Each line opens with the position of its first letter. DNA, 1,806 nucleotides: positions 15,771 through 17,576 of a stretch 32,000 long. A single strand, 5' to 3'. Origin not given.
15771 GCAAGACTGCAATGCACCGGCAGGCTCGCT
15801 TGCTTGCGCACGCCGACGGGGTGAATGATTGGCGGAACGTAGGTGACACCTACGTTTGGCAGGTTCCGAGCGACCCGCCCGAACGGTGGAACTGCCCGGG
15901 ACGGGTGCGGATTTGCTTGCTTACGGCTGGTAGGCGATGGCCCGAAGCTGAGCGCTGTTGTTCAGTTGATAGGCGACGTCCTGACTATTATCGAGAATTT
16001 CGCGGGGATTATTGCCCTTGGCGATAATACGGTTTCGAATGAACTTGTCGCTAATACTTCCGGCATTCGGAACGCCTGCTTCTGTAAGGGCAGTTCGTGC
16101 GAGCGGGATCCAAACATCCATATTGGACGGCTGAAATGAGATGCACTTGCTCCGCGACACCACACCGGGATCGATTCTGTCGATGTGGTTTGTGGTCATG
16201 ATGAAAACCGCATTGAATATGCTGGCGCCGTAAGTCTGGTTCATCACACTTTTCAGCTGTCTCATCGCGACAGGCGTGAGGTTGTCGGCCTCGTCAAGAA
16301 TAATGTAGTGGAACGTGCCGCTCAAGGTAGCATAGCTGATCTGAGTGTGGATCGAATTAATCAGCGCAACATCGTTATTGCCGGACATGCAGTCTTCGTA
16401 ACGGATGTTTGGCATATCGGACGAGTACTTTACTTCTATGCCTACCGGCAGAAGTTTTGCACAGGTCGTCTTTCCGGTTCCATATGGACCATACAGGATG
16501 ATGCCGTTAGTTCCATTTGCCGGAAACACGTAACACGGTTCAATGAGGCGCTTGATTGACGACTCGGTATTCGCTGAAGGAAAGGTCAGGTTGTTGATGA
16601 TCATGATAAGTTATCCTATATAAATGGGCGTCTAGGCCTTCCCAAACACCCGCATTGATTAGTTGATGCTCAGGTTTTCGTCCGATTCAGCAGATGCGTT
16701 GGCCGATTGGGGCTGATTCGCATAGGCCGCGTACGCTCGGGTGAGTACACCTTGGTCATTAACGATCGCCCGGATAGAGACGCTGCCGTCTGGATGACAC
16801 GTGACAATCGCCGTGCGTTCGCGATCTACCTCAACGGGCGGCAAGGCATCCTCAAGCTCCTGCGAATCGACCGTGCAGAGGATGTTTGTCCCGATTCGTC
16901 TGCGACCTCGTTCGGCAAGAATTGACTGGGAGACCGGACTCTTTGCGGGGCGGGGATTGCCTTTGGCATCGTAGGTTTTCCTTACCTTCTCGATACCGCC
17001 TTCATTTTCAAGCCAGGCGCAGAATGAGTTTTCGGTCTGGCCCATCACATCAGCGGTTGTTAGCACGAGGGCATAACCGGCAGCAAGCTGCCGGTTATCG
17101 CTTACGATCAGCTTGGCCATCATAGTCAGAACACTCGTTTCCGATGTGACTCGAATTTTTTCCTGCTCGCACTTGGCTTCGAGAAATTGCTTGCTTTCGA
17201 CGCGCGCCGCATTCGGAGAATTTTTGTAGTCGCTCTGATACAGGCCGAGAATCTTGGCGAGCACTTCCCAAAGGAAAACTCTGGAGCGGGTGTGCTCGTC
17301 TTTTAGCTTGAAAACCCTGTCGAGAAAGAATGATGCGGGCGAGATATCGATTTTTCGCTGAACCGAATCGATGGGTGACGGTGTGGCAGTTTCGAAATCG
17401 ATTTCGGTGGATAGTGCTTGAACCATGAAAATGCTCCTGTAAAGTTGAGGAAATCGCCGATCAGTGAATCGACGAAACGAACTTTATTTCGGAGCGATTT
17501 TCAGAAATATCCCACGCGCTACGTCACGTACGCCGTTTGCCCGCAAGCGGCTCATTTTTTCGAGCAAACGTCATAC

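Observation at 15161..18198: Co-oriented cassette around a truncated clamp-loader-like AAA+ ATPase with unrecognisable partners (candidate novel system)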

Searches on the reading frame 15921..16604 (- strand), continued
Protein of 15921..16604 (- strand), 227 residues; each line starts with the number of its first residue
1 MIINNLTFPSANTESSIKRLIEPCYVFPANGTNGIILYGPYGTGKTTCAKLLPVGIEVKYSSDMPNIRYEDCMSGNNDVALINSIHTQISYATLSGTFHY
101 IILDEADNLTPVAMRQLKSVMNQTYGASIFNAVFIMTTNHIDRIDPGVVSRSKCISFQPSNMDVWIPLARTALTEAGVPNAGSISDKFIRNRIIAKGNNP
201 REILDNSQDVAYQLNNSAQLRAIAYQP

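Call 119: find_encoding_contigs(protein=P0048, flank=8000, max_places=3)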
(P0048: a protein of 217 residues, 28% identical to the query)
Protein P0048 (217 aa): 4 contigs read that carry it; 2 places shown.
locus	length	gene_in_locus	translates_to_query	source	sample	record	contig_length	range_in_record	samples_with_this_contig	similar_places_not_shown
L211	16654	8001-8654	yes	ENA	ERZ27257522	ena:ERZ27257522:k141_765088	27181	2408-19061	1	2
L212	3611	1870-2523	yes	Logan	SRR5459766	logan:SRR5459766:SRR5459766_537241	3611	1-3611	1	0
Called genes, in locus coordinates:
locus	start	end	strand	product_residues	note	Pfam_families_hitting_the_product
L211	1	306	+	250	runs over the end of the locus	PF00462:Glutaredoxin (weak), PF07291:MauE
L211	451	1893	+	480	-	PF05199:GMC_oxred_C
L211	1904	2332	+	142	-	-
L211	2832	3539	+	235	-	PF13672:PP2C_2, PF00481:PP2C (faint), PF07228:SpoIIE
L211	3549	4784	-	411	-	PF00753:Lactamase_B, PF12706:Lactamase_B_2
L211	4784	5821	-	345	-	-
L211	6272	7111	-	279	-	-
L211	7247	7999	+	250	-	-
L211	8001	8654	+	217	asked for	PF00004:AAA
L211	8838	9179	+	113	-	-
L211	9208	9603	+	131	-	-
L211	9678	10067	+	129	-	-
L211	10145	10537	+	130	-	-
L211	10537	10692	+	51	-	-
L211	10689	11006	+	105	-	PF12599:DUF3768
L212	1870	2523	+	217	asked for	PF00004:AAA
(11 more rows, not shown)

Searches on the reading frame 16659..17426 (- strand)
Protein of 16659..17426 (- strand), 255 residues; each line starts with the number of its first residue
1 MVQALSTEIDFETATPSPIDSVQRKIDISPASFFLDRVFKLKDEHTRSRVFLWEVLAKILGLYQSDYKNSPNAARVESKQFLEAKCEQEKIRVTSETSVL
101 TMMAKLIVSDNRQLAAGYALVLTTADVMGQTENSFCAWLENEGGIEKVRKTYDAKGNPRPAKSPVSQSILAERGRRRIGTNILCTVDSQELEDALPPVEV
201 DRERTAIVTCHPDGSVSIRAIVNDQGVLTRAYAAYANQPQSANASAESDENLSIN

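Call 6: search_protein_families(library=pfam, proteins=[window:16659-17426:-], max_evalue=1)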
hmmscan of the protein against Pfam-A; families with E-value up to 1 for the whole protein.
window:16659-17426:- (255 aa): 0 families

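Call 7: search_protein_families(library=padloc, proteins=[window:16659-17426:-], max_evalue=1)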
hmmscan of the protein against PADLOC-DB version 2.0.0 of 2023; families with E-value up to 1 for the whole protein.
window:16659-17426:- (255 aa): 0 families

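Call 8: search_protein_families(library=phrogs, proteins=[window:16659-17426:-], max_evalue=1)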
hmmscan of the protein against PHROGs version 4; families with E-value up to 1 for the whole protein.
window:16659-17426:- (255 aa): 1 family
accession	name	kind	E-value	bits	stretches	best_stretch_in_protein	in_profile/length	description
phrog_10876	-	unknown function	0.049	13.5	1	54-157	27-129/378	-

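Call 9: search_protein_families(library=ncbifam, proteins=[window:16659-17426:-], max_evalue=1)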
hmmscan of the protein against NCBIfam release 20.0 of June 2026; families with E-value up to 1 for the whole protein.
window:16659-17426:- (255 aa): 0 families

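Call 19: find_homologous_proteins(query=window:16659-17426:-)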
Query window:16659-17426:- (255 aa): 6 proteins with E <= 0.001 among 436 candidates.
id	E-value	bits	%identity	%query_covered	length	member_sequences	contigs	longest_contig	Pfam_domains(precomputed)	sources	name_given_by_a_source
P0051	1.6e-161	553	100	100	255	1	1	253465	-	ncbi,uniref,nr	ncbi:hypothetical protein [Burkholderia guangdongensis]|uniref:hypothetical protein n=1 Tax=Burkhold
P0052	6.5e-80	286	58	98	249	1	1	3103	-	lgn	-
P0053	2.6e-78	281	57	89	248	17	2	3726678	-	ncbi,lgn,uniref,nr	ncbi:hypothetical protein KDW40_15680 [Burkholderia cenocepacia]|uniref:hypothetical protein n=1 Tax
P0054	1.2e-67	246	55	88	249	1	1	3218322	-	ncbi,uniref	ncbi:hypothetical protein PWP93_11130 [Paraburkholderia sp. A1RI-2L]|uniref:hypothetical protein n=1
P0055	1.8e-67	245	54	89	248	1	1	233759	-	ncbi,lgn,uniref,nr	ncbi:hypothetical protein [Burkholderia gladioli]|uniref:hypothetical protein n=1 Tax=Burkholderia g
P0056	1.5e-61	226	54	84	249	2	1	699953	-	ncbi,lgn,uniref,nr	ncbi:hypothetical protein [Burkholderia gladioli]|uniref:hypothetical protein n=1 Tax=Burkholderia g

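Call 28: find_homologous_proteins(query=A1, max_evalue=0.001)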
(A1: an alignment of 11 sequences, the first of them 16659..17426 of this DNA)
Query A1 (11 sequences) (255 aa, profile of the alignment): 47 proteins with E <= 0.001 among 6262 candidates.
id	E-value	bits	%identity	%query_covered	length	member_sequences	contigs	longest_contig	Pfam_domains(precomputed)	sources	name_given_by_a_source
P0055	3.2e-104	366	54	89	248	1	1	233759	-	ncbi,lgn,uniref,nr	ncbi:hypothetical protein [Burkholderia gladioli]|uniref:hypothetical protein n=1 Tax=Burkholderia g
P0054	5.1e-104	365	55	88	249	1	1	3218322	-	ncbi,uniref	ncbi:hypothetical protein PWP93_11130 [Paraburkholderia sp. A1RI-2L]|uniref:hypothetical protein n=1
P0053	3.0e-101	356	57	89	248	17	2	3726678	-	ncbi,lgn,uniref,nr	ncbi:hypothetical protein KDW40_15680 [Burkholderia cenocepacia]|uniref:hypothetical protein n=1 Tax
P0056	4.4e-101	356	54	84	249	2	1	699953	-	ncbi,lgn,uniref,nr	ncbi:hypothetical protein [Burkholderia gladioli]|uniref:hypothetical protein n=1 Tax=Burkholderia g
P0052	2.7e-98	347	58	98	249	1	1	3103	-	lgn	-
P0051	5.2e-97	342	100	100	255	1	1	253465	-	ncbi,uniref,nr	ncbi:hypothetical protein [Burkholderia guangdongensis]|uniref:hypothetical protein n=1 Tax=Burkhold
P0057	1.5e-66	243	-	-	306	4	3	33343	-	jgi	jgi:hypothetical protein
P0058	1.6e-59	220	-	-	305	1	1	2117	-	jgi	jgi:hypothetical protein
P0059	4.0e-53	199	-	-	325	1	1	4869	-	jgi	jgi:hypothetical protein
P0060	1.9e-51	193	-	-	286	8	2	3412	-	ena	-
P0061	7.1e-51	191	-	-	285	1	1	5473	-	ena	-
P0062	2.2e-50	190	-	-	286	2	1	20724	-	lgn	-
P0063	2.7e-49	186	-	-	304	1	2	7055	-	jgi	jgi:hypothetical protein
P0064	1.2e-48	184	-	-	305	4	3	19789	-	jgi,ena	jgi:hypothetical protein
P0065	1.5e-48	184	-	-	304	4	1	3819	-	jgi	jgi:hypothetical protein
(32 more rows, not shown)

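Call 41: predict_structure(alignment_id=A2)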
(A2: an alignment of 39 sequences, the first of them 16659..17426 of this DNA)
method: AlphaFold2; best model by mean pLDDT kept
length: 255 residues; sequences in the alignment: 39
mean_pLDDT: 74.0   pTM: 0.56
mean pLDDT of the five models: 74.0, 70.0, 65.0, 63.7, 58.8
residues with pLDDT >= 90: 79; 70-90: 78; 50-70: 60; < 50: 38
segments of 3 or more residues with pLDDT < 50: 1-4, 13-27, 241-255
pLDDT, mean of each block of 10 residues (from residue 1): 44 43 48 77 68 90 94 92 91 90 84 84 96 95 92 89 70 75 62 60 65 72 74 72 40 35
secondary structure, 60 per line:
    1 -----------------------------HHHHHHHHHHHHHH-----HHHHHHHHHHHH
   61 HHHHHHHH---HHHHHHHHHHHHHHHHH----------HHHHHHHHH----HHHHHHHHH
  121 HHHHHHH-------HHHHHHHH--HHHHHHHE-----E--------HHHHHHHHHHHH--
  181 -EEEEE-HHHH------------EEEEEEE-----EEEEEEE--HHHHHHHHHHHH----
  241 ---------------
elements in order: H30-43 H49-68 H72-88 H99-107 H112-127 H135-142 H145-151 H167-178 E182-186 H188-191 E204-210 E216-222 H225-236
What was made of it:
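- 16659..17426 (-): gB, 255 aa. The obligate partner of the ATPase, with a helical N-domain (about residues 30-151) and a small alpha/beta C-domain (about 167-236) that tracks the presence of gC. The model has pLDDT 74, about 90 for residues 50-160 (call 41).
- gB has disordered termini (call 41).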

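Call 46: fold_search(model_id=the predicted structure, library=pdb)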
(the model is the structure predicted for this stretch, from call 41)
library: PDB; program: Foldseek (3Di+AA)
matches with E <= 10: 60; with E <= 0.001: 0
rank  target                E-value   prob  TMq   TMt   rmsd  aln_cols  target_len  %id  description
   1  9dcz_A                2.0e+00  0.05  0.12  0.12  19.1       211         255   13  Designed allosteric facilitated dissociation switch AS1 in complex state TH with methylated lysines, crystal #1 (released 2025-08-20)
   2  8c7e_A                2.5e+00  0.02  0.08  0.11  17.5       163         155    8  Serendipitous cyanase structure from Serratia-like contamination (released 2023-02-22)
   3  4zhx_A                2.5e+00  0.02  0.09  0.07  19.7       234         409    8  Novel binding site for allosteric activation of AMPK (released 2016-03-09)
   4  6xgt_C                2.6e+00  0.04  0.10  0.14  16.6       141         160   11  Crystal structure of cyanase from the thermophilic fungus Thermomyces lanuginosus (released 2021-01-27)
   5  4c0a_B                2.9e+00  0.03  0.15  0.12  18.3       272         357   13  Arf1(Delta1-17)in complex with BRAG2 Sec7-PH domain (released 2013-09-25)
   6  9olq_A                3.1e+00  0.04  0.13  0.13  19.0       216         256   12  Designed allosteric facilitated dissociation switch AS1_K46L_E50W_K172W_E173Y in complex state THE (released 2025-08-20)
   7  5uk3_H                3.1e+00  0.02  0.10  0.12  16.5       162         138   11  Crystal structure of cyanase from T. urticae (released 2017-06-21)
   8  9msh_M                3.3e+00  0.01  0.10  0.08  35.8       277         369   12  de novo SigN RNA polymerase open complex (RPo) (released 2025-08-13)
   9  5uk3_I                3.6e+00  0.02  0.12  0.14  16.4       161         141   13  Crystal structure of cyanase from T. urticae (released 2017-06-21)
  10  5uk3_A                3.8e+00  0.01  0.09  0.12  16.4       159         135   12  Crystal structure of cyanase from T. urticae (released 2017-06-21)
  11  6cp8_A                4.0e+00  0.04  0.12  0.18  23.0       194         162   14  Contact-dependent growth inhibition toxin-immunity protein complex from from E. coli 3006 (released 2019-03-13)
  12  1s8o                  4.2e+00  0.06  0.13  0.06  12.8        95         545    9  Human soluble Epoxide Hydrolase (released 2004-04-27)
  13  5uk3_B                4.4e+00  0.01  0.11  0.12  16.4       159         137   12  Crystal structure of cyanase from T. urticae (released 2017-06-21)
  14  6i3r_MODEL_1_A        4.7e+00  0.06  0.12  0.12  11.1       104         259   10  Structure, dynamics and roX2-lncRNA binding of tandem double-stranded RNA binding domains dsRBD1/2 of Drosophi (released 2019-02-20)
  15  7vsr_M                4.9e+00  0.02  0.14  0.13  16.6       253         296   11  Structure of McrBC (stalkless mutant) (released 2023-02-15)
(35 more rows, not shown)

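Call 71: search_dna_similar(query=window:16659-17426:-, collection=plasmids, mode=protein, max_evalue=0.001, max_rows=15)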
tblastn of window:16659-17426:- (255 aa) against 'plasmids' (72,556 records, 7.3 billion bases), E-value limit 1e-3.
No match.

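Call 90: fold_search(model_id=the predicted structure, library=viral)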
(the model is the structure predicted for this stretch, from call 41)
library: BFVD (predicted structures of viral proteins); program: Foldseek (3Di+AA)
matches with E <= 10: 271; with E <= 0.001: 0
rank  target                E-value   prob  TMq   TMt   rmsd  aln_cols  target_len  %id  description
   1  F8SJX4                3.2e-01  0.16  0.16  0.13  28.7       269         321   10  Virion structural protein [Pseudomonas phage PhiPA3]
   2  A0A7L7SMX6            3.5e-01  0.77  0.17  0.40   7.0        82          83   12  (no name in the UniProt tables at hand)
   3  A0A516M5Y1            5.4e-01  0.13  0.16  0.23  19.5       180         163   14  (no name in the UniProt tables at hand)
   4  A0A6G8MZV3            5.7e-01  0.18  0.17  0.14  19.2       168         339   10  Ribonuclease III [Cedratvirus kamchatka]
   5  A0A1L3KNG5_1          5.7e-01  0.10  0.17  0.04  22.2       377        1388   11  (no name in the UniProt tables at hand)
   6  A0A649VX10            6.6e-01  0.14  0.18  0.25  18.0       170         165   18  Uncharacterized protein [Arthrobacter phage BeatusComedenti]
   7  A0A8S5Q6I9            8.2e-01  0.08  0.16  0.10  20.7       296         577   10  Uncharacterized protein (Fragment) [Podoviridae sp. ctTSE2]
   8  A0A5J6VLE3            8.6e-01  0.06  0.11  0.07  20.6       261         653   11  Uncharacterized protein [Megaviridae environmental sample]
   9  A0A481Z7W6            1.1e+00  0.25  0.15  0.13   6.9        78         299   10  Double-stranded RNA binding motif-containing protein [Pithovirus LCPAC304]
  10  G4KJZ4                1.1e+00  0.09  0.18  0.16  20.8       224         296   11  (no name in the UniProt tables at hand)
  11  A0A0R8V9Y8            1.2e+00  0.05  0.12  0.16  26.8       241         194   12  (no name in the UniProt tables at hand)
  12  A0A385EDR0            1.2e+00  0.30  0.14  0.38  10.7        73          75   11  Uncharacterized protein [Caulobacter phage CcrPW]
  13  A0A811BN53            1.2e+00  0.08  0.15  0.12  23.5       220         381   12  Uncharacterized protein [Pandoravirus japonicus]
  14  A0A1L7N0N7            1.2e+00  0.04  0.12  0.11  27.2       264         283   11  Uncharacterized protein [Ralstonia phage RP12]
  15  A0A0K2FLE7            1.3e+00  0.51  0.10  0.41   4.5        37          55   16  (no name in the UniProt tables at hand)
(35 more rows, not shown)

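Call 97: search_solved_structures(query=A1, max_evalue=10)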
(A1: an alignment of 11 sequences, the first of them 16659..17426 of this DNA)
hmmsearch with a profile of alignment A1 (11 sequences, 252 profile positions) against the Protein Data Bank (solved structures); distinct sequences matched with E-value up to 10: 2.
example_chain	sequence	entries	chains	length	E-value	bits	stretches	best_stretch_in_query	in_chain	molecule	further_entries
36lx_A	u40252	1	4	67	1.2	11.9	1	34-77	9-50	MB03-ds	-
1ej5_A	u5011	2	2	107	1.5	11.6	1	130-155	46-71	WISKOTT-ALDRICH SYNDROME PROTEIN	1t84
